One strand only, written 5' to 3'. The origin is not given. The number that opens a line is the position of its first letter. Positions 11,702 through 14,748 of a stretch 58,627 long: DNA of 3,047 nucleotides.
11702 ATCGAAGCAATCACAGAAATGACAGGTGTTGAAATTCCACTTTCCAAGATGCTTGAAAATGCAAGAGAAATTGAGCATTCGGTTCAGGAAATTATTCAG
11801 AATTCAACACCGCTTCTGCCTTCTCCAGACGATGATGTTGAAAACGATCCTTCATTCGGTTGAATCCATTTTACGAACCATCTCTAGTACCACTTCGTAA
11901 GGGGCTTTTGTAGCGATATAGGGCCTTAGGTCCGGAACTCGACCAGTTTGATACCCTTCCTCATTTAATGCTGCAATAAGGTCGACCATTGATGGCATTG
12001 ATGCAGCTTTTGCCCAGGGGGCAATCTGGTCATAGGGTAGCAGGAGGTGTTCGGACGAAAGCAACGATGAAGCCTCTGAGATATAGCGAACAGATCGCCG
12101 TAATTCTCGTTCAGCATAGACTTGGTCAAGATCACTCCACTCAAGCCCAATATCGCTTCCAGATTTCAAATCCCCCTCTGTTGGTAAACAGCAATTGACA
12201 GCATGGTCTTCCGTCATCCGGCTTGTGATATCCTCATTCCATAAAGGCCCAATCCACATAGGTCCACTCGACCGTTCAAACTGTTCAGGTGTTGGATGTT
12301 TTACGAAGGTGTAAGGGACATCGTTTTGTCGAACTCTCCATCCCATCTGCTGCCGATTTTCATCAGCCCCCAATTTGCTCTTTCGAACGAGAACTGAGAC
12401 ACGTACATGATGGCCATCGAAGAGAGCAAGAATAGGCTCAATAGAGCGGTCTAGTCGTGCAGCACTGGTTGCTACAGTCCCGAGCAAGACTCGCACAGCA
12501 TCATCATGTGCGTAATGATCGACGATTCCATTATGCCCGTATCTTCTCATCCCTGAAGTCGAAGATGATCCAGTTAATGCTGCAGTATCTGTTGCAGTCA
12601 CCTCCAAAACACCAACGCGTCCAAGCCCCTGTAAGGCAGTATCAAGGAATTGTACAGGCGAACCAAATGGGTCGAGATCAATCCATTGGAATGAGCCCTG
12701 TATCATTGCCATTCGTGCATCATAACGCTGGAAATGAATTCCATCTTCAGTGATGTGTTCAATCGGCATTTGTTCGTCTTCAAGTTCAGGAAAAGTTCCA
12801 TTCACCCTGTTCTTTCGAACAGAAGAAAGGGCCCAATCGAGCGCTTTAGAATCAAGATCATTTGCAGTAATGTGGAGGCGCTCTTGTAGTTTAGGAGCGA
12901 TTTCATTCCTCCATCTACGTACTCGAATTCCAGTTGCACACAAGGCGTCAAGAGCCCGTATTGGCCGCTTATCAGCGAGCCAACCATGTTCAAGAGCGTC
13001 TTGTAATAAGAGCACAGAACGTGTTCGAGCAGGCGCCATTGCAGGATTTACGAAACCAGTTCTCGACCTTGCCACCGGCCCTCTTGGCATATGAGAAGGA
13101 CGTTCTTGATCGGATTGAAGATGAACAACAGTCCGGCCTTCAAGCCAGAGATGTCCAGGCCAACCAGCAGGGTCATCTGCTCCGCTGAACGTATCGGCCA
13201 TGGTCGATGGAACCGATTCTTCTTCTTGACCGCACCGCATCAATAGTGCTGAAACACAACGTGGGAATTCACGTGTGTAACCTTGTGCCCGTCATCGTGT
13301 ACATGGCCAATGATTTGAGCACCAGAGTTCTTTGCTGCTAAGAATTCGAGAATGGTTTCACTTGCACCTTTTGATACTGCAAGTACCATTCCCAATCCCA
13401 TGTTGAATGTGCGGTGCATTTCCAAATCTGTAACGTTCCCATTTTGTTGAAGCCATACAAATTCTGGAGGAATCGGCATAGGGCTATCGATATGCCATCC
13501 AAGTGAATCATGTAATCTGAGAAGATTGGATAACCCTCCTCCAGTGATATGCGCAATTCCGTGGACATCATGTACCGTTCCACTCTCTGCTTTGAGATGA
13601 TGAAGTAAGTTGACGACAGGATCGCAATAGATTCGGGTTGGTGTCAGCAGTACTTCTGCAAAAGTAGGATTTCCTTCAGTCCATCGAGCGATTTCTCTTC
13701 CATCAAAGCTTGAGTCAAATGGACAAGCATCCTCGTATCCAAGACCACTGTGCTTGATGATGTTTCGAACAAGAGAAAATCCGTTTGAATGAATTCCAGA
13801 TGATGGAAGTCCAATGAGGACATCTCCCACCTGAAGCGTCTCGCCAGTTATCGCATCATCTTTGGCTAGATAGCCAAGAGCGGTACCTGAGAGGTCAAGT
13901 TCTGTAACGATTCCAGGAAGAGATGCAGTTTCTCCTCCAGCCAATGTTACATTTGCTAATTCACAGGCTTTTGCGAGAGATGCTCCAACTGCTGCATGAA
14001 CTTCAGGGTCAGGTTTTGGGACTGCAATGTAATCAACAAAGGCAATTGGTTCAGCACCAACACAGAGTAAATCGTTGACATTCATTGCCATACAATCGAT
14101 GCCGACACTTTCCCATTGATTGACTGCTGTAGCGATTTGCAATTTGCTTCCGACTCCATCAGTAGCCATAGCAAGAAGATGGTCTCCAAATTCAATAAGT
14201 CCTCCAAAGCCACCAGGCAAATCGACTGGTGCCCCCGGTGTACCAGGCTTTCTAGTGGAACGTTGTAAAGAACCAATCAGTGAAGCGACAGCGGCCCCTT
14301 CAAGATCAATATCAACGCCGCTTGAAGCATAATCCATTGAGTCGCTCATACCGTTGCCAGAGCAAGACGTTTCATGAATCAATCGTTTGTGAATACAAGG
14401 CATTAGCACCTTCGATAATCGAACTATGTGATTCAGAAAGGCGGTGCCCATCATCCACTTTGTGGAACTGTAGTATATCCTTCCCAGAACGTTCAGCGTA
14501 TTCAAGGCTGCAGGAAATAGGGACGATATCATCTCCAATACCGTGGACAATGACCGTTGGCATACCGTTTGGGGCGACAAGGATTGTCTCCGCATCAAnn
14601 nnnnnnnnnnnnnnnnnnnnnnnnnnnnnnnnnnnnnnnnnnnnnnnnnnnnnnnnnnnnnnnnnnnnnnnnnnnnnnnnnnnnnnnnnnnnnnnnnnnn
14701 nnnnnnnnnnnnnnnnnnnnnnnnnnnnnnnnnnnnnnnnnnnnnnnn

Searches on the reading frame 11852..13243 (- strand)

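Call 7: search_protein_families(library=pfam, proteins=[window:11852-13243:-], max_evalue=0.001)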
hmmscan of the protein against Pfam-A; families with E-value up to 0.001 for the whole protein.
window:11852-13243:- (463 aa): 1 family
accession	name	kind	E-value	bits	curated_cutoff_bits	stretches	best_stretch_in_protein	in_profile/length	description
PF02005.22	TRM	-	2.3e-53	182.2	27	1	57-347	14-292/376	N2,N2-dimethylguanosine tRNA methyltransferase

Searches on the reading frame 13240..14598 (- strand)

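Call 54: search_protein_families(library=pfam, proteins=[window:13240-14598:-], max_evalue=0.001)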
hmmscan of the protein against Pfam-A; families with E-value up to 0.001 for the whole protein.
window:13240-14598:- (452 aa): 2 families
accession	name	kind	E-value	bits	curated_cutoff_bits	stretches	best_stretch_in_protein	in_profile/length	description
PF02769.27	AIRS_C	-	2.8e-26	93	23.1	1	256-442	1-154/156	AIR synthase related protein, C-terminal domain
PF00586.29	AIRS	-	1.7e-24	86.8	24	1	135-243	7-111/112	AIR synthase related protein, N-terminal domain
